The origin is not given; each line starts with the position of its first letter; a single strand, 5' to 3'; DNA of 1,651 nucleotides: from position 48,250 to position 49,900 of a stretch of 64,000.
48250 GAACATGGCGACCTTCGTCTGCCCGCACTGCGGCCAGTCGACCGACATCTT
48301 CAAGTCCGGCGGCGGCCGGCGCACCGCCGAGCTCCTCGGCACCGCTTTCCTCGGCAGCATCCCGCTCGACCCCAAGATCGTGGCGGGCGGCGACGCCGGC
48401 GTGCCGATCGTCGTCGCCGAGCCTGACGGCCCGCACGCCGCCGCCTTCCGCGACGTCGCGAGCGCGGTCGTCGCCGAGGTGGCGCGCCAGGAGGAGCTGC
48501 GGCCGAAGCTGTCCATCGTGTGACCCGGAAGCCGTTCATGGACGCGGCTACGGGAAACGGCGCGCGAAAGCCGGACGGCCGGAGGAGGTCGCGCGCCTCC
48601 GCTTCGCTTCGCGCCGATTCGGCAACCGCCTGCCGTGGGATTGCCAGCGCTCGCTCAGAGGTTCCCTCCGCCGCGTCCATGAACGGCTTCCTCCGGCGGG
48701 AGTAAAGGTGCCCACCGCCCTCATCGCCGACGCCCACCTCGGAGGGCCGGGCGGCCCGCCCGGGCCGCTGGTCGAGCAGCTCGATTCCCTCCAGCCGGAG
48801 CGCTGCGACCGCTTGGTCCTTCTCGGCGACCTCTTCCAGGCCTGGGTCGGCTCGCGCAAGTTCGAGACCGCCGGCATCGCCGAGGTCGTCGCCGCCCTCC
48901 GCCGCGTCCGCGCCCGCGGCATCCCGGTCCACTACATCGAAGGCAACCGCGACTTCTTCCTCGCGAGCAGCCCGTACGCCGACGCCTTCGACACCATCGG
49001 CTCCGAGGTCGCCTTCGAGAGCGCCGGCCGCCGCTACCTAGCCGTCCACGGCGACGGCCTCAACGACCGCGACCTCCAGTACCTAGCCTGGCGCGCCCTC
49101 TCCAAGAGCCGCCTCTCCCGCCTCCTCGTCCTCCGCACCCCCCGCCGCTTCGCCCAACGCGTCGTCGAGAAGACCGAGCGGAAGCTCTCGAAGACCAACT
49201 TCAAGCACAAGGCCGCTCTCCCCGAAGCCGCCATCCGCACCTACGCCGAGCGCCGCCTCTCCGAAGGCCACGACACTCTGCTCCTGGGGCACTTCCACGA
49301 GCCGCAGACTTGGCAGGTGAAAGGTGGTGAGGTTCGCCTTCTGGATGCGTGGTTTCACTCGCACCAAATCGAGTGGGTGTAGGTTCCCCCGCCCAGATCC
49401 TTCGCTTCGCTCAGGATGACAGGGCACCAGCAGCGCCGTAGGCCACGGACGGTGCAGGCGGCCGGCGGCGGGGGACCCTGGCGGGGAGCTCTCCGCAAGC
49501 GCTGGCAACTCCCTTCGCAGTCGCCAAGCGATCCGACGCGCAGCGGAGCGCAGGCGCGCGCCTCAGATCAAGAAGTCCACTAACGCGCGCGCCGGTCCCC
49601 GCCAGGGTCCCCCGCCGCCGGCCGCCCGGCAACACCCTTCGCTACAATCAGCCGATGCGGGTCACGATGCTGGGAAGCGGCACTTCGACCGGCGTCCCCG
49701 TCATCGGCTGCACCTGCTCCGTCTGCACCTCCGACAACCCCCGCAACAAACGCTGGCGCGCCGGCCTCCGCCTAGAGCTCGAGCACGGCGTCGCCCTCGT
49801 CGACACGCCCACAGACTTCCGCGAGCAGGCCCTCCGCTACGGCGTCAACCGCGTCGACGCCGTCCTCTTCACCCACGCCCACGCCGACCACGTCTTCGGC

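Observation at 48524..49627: Two related small intergenic elements with long perfect terminal inverted repeats and a conserved GC-hairpin core: candidate structured-ncRNA or MITE family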

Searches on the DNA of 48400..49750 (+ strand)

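Call 5: search_rna_families(source=window, start=48400, end=49750, threshold=evalue, max_evalue=10)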
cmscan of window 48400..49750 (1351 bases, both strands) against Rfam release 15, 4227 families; matches with E-value up to 10: 3.
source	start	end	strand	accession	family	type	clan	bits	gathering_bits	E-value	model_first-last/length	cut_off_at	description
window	49457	49626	+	RF04159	MIR1437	Gene; miRNA;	-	19.5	168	1.9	1-192/192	no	MIR1437 microRNA precursor family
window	49453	49631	+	RF00905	mir-789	Gene; miRNA;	-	18.4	100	3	1-97/97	no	mir-789 microRNA precursor family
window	48665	48728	-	RF01276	sR53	Gene; snRNA; snoRNA; CD-box;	-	12.1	49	7.3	1-60/60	no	Small nucleolar RNA sR53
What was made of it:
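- On Any Rfam 15 family: At E <= 10 there are only nonsensical plant/animal miRNA models at 18-19 bits (call 5).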

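Call 51: build_rna_model(alignment_id=A4)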
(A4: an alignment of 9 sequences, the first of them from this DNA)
Model R1 built from alignment A4 (9 sequences, 180 columns); structure: RNAalifold consensus.
model positions 168; base pairs 45; branch points 2; effective number of sequences 1.65; information 0.591 bits per position. Calibrated on 0.2 Mb of random sequence (short: E-values are rough).
structure used (alignment columns):
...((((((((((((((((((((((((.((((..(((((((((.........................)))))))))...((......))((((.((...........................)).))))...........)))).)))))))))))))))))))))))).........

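Call 52: search_with_rna_model(model_id=R1, sources=[window, L050, L116, L143, L147, L152, L153, L154, L155], max_evalue=10)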
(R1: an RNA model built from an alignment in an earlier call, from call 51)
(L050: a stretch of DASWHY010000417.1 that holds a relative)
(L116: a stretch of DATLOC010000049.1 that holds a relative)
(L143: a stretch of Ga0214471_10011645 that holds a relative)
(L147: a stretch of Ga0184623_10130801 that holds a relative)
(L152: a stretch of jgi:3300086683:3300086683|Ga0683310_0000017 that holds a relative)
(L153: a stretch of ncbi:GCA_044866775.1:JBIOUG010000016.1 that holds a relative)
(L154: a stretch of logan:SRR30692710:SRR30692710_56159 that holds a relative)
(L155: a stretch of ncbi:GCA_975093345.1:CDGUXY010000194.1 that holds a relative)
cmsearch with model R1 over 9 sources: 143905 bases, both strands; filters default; matches with E-value up to 10: 38.
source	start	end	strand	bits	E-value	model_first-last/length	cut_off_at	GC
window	49458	49625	-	164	2e-30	1-168/168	no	0.77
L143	6696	6865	+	161.6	5.9e-30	1-168/168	no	0.71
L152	10794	10960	-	149.3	1.6e-27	1-168/168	no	0.8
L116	954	1117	-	148.8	2e-27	1-168/168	no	0.77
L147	885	1053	-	144.1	1.6e-26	1-168/168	no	0.74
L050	998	1162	-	139.4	1.4e-25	1-168/168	no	0.77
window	48527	48691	+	135.2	9e-25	1-168/168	no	0.7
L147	663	830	+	110.1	7.9e-20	1-168/168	no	0.71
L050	4515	4617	+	76.5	3.1e-13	1-103/168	3'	0.74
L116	954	1117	+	33.6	8.3e-05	1-168/168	no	0.77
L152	10794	10960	+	30.7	0.00031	1-168/168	no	0.8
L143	6696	6865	-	28.4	0.00085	1-168/168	no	0.71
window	59684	59755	-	26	0.0026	1-168/168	no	0.62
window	1398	1443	+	14.6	0.44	1-168/168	no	0.8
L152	20155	20196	-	13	0.9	1-168/168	no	0.83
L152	20358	20392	-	11.9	1.5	1-168/168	no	0.83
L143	4595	4633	+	11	2.3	1-168/168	no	0.77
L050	4547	4587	-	10.4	2.9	33-73/168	no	0.73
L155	2454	2489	+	9.9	3.7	1-168/168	no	0.86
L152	3741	3872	-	9.5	4.4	1-168/168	no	0.7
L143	1535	1583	+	9.1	5.2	1-168/168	no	0.76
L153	5818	5858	-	9.1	5.4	1-168/168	no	0.76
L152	9098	9128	-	9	5.4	1-168/168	no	0.87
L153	813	853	-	9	5.5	1-168/168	no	0.66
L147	980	1021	+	8.9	5.7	33-73/168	no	0.71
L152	13262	13299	-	8.8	6.1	33-73/168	no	0.82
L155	8969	9008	-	8.7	6.2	1-168/168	no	0.88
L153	12860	12894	-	8.4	7.1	1-168/168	no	0.77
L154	3273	3307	-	8.4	7.1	1-168/168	no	0.77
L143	1669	1720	+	8.4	7.2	1-168/168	no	0.67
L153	11332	11398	-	8.4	7.3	1-168/168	no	0.76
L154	1745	1811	-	8.4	7.3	1-168/168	no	0.76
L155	8869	8915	-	8.3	7.4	1-168/168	no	0.85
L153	2148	2191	-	8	8.5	1-168/168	no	0.75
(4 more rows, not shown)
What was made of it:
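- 48524..48707 (+): E1, complete copy (subfamily B), defined here as the 'E1 orientation'. It fills the whole mrp-lpxH-like spacer. CM R1 scores 135 bits at 48527-48691 (call 52).
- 49441..49626 (-): E2, complete copy (subfamily A). It is the reverse complement of the E1 orientation and includes the conserved flank outside the arms. CM R1 scores 164 bits at 49458-49625 on the minus strand (call 52).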

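Call 53: search_dna_similar(query=window:49440-49645:+, collection=plasmids, mode=distant, max_evalue=0.001, max_rows=10)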
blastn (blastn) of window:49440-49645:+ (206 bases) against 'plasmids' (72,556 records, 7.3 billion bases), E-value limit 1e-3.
No match.
